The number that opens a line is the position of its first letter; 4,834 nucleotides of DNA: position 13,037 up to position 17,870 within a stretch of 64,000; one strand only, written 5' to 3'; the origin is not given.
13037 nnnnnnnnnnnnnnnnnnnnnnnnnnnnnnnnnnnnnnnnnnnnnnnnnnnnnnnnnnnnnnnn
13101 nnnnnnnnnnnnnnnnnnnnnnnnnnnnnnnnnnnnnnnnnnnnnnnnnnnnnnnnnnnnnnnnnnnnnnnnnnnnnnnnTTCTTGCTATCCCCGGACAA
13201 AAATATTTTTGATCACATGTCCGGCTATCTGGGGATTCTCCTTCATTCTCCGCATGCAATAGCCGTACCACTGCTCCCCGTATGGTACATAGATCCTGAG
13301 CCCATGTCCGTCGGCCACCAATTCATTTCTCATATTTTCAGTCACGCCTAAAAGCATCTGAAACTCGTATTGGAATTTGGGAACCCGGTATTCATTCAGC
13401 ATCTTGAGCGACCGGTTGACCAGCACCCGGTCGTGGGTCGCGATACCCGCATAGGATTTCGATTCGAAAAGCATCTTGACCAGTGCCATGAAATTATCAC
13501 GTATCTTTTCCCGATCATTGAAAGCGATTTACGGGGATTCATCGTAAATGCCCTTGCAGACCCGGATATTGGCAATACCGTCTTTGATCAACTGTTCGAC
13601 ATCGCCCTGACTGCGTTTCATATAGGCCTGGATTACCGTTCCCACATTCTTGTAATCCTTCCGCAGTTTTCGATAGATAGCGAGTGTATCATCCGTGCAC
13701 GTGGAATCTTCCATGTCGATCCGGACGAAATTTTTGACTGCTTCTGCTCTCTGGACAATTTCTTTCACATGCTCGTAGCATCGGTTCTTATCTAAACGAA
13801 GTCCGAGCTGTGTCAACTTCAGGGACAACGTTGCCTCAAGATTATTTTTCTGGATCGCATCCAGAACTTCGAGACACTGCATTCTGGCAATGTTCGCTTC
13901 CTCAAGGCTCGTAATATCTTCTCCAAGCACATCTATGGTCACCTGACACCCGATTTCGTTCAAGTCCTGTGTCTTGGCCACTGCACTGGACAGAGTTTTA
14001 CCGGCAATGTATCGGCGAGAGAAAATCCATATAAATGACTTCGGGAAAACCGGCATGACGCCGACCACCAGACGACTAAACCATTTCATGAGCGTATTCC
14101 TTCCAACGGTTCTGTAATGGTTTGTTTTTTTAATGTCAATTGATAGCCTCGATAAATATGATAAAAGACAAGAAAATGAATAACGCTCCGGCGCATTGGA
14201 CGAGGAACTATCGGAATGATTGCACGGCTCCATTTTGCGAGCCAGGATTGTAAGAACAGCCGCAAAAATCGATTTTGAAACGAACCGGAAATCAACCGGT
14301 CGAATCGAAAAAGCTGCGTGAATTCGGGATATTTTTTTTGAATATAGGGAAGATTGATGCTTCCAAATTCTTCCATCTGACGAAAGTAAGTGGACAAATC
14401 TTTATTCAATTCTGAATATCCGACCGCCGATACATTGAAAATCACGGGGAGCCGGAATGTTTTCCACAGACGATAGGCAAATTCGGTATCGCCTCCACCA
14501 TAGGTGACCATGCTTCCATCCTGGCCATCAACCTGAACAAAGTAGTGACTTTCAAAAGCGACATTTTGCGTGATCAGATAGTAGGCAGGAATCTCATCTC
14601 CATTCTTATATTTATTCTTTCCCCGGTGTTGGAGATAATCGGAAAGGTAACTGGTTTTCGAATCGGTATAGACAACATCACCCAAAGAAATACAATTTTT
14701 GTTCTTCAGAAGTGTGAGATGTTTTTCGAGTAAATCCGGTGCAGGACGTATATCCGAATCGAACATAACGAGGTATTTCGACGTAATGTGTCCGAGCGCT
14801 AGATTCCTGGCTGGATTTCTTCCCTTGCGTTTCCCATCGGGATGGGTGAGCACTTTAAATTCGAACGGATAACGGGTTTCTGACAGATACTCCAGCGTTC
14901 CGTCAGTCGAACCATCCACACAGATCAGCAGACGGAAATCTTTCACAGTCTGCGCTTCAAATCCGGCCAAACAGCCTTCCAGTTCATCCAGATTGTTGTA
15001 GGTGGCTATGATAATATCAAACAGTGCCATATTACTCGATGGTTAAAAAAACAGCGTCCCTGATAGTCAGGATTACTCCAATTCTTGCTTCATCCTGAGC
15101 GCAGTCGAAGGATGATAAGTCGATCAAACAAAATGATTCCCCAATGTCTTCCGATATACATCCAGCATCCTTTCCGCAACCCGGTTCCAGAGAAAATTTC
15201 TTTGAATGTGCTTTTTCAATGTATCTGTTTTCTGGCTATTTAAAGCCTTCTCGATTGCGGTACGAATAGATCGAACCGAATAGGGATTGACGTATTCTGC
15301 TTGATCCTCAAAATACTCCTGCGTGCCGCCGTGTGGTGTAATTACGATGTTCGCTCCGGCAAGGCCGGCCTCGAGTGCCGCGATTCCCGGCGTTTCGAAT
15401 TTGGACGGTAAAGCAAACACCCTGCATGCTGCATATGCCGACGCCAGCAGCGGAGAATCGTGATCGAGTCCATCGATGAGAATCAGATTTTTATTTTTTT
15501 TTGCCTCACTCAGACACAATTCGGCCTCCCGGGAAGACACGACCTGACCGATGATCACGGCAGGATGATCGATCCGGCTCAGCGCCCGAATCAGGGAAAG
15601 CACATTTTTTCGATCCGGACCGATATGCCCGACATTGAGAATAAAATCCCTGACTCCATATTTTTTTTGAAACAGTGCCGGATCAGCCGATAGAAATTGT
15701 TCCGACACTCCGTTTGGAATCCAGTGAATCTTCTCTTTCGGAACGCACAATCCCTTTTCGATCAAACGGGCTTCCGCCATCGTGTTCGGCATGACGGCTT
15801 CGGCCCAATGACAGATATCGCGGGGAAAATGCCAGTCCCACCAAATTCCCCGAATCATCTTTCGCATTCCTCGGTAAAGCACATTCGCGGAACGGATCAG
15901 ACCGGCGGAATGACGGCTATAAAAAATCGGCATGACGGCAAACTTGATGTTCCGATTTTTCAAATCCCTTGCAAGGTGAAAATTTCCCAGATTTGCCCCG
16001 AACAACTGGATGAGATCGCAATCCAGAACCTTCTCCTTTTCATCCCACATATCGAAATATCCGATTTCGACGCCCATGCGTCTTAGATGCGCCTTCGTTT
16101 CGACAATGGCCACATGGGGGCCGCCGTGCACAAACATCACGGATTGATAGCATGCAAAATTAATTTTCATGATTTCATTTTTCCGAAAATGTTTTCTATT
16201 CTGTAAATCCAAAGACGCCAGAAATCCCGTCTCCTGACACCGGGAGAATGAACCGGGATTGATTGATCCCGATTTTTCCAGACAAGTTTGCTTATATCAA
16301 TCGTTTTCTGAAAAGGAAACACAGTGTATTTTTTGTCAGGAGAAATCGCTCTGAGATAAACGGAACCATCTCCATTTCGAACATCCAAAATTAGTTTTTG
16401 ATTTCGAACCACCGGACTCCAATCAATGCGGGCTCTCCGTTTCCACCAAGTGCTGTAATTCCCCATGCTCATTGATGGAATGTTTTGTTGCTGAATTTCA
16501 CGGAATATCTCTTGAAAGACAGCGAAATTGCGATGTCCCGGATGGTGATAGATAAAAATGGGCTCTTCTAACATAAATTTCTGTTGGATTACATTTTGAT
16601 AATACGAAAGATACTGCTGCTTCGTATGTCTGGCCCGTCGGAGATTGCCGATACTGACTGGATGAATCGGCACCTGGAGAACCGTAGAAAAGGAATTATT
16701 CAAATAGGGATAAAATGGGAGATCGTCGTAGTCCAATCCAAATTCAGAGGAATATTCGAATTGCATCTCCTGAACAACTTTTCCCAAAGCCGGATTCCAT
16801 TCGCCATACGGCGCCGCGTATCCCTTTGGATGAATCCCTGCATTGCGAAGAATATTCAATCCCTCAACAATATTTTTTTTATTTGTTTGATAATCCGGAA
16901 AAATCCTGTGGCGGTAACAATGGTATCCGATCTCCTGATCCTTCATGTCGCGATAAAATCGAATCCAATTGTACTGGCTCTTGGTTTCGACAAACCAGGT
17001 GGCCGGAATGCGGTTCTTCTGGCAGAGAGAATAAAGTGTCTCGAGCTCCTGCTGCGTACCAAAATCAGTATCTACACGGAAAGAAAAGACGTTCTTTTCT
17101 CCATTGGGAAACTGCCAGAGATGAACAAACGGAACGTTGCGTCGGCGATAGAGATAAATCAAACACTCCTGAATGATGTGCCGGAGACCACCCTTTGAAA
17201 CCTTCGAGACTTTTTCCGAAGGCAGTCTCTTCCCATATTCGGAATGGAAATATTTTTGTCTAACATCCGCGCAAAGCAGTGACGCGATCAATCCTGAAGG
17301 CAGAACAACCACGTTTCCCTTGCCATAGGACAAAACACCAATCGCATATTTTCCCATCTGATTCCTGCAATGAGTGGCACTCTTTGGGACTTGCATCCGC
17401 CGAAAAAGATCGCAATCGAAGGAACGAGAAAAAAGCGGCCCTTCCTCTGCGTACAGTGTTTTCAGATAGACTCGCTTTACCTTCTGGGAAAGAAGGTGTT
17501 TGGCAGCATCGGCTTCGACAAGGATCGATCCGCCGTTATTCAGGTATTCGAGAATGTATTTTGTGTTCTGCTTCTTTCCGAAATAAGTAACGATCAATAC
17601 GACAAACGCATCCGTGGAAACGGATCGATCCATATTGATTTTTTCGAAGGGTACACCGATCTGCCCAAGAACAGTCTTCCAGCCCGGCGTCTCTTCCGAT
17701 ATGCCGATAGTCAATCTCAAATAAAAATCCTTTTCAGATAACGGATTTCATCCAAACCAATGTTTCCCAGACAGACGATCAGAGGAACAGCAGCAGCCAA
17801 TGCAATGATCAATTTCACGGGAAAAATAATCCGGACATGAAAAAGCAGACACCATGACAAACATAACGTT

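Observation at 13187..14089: Proline dehydrogenase interrupted by a single in-frame TAA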

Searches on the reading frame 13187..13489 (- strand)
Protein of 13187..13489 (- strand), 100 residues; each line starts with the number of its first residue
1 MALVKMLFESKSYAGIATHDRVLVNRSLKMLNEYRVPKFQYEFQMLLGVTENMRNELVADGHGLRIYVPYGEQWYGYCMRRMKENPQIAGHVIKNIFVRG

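Call 22: list_cluster_members(proteins=[P0095, window:13187-13489:-, P0001])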
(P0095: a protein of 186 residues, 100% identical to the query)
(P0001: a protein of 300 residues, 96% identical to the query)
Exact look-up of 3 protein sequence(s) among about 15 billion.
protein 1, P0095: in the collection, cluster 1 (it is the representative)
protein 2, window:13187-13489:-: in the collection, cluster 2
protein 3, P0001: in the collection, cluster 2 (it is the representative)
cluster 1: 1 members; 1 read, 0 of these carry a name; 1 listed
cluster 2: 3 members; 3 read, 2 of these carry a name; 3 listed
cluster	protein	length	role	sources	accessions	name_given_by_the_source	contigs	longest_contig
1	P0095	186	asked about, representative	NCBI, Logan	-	-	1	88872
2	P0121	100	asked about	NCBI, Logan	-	-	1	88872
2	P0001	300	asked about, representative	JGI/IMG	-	proline dehydrogenase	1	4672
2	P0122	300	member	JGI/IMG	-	proline dehydrogenase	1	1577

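Call 25: find_encoding_contigs(protein=P0122, flank=3000)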
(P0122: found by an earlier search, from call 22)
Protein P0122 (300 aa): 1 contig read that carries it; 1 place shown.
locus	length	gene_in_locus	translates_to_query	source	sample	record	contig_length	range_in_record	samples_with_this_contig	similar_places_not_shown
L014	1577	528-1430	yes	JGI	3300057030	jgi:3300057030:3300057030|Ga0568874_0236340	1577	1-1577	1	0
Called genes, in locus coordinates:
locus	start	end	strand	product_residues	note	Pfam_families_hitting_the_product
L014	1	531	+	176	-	?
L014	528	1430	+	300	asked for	PF01619:Pro_dh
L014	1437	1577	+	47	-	?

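Call 26: find_encoding_contigs(protein=window:13187-13489:-, flank=3000)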
Protein window:13187-13489:- (100 aa): 2 contigs read that carry it; 1 place shown.
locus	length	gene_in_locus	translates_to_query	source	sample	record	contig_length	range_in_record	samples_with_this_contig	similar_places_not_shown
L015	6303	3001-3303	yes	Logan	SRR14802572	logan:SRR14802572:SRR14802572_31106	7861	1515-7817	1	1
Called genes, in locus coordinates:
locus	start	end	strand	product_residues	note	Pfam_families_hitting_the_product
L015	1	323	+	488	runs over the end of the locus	PF01522:Polysacc_deac_1 (weak)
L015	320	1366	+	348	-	PF13439:Glyco_transf_4 (faint), PF00534:Glycos_transf_1, PF13692:Glyco_trans_1_4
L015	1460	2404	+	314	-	PF00535:Glycos_transf_2, PF10111:Glyco_tranf_2_2 (faint), PF13641:Glyco_tranf_2_3 (weak)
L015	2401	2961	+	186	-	PF01619:Pro_dh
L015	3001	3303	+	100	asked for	PF01619:Pro_dh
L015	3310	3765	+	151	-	PF01590:GAF, PF13185:GAF_2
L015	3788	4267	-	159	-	PF00877:NLPC_P60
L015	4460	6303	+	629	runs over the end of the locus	?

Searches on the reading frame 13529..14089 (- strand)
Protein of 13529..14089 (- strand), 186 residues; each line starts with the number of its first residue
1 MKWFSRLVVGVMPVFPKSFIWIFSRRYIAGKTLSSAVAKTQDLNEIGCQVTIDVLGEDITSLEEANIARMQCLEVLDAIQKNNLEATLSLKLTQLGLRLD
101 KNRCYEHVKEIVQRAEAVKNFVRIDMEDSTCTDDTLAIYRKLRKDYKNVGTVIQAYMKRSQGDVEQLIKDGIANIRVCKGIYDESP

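Call 8: find_encoding_contigs(protein=window:13529-14089:-, flank=6000)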
Protein window:13529-14089:- (186 aa): 1 contig read that carries it; 1 place shown.
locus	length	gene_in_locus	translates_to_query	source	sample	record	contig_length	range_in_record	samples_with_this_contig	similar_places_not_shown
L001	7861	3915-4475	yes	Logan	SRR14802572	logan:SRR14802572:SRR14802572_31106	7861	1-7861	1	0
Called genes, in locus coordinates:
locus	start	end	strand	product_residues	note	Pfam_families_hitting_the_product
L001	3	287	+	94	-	?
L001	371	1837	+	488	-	PF01522:Polysacc_deac_1 (weak)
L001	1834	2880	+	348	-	PF13439:Glyco_transf_4 (faint), PF00534:Glycos_transf_1, PF13692:Glyco_trans_1_4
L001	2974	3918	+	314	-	PF00535:Glycos_transf_2, PF10111:Glyco_tranf_2_2 (faint), PF13641:Glyco_tranf_2_3 (weak)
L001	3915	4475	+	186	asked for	PF01619:Pro_dh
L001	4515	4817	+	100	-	PF01619:Pro_dh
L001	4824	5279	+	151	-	PF01590:GAF, PF13185:GAF_2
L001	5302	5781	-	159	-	PF00877:NLPC_P60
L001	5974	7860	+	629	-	?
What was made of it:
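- The allele comes from a single read set (calls 8, 22, 26).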

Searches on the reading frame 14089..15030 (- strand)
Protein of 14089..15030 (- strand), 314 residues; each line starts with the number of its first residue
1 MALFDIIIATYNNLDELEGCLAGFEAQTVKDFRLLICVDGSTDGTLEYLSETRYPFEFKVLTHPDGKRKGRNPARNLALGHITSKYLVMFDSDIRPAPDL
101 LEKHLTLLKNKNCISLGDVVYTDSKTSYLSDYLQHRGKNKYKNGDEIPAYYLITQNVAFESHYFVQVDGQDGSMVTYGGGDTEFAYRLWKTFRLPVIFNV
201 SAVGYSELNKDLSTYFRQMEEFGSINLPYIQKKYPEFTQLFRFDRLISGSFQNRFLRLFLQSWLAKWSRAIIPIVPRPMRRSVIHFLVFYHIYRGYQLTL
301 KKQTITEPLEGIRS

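Call 5: search_protein_families(library=pfam, proteins=[window:14089-15030:-], max_evalue=0.01)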
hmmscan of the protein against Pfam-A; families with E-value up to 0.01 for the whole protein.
window:14089-15030:- (314 aa): 4 families
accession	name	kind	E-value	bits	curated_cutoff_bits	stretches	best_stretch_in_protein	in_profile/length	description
PF00535.33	Glycos_transf_2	-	1.9e-20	73.9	23.3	1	6-134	2-130/168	Glycosyl transferase family 2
PF13641.12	Glyco_tranf_2_3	-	1.2e-07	32.4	27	1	5-172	4-179/230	Glycosyltransferase like family 2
PF10111.15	Glyco_tranf_2_2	-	2.1e-06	27.8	27.3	1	30-189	28-200/276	Glycosyltransferase like family 2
PF13896.12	Glyco_transf_49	-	0.0075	16.1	27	0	72-111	119-158/329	Glycosyl-transferase for dystroglycan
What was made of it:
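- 14086..15030 (-): Upstream family-2 glycosyltransferase gene, the last gene of the EPS-type block. Pfam Glycos_transf_2 1.9e-20 (call 5).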

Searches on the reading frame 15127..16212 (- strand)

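Call 5: search_protein_families(library=pfam, proteins=[window:15127-16212:-], max_evalue=0.01)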
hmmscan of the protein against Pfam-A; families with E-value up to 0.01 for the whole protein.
window:15127-16212:- (362 aa): 4 families
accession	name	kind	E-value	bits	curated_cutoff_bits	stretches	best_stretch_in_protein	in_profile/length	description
PF00534.26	Glycos_transf_1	-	3.7e-15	56.3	26.4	1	187-329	14-161/172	Glycosyl transferases group 1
PF13692.12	Glyco_trans_1_4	-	7.9e-12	46.1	27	1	191-325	4-141/142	Glycosyl transferases group 1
PF13439.12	Glyco_transf_4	-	3e-07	31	28.5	1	93-171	96-168/170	Glycosyltransferase Family 4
PF13579.12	Glyco_trans_4_4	-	0.0028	18.4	29.7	0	124-168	115-158/158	Glycosyl transferase 4-like domain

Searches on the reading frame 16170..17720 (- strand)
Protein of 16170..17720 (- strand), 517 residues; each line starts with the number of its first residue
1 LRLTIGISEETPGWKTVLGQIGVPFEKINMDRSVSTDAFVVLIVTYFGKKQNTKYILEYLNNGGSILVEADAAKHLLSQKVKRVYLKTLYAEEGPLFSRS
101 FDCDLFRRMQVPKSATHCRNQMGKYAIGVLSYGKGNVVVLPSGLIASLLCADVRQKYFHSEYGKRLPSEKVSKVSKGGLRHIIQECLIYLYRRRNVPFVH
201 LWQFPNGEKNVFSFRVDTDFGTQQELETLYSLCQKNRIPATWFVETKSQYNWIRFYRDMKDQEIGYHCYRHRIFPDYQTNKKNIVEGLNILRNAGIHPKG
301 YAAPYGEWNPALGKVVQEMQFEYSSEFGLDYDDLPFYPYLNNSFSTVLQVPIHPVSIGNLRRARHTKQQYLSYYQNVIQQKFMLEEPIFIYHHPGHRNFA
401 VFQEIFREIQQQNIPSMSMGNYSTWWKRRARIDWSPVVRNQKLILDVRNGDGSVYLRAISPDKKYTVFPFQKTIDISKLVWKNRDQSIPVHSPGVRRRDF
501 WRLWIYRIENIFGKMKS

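Call 23: search_protein_families(library=pfam, proteins=[window:16170-17720:-], max_evalue=0.001)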
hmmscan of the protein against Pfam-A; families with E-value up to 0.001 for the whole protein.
window:16170-17720:- (517 aa): 2 families
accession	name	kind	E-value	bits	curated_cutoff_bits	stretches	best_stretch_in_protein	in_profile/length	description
PF01522.26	Polysacc_deac_1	-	1.5e-07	31.9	23.1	1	219-323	14-123/124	Polysaccharide deacetylase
PF10096.14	DUF2334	-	0.00099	19.2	26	0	251-347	57-154/203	Uncharacterized protein conserved in bacteria (DUF2334)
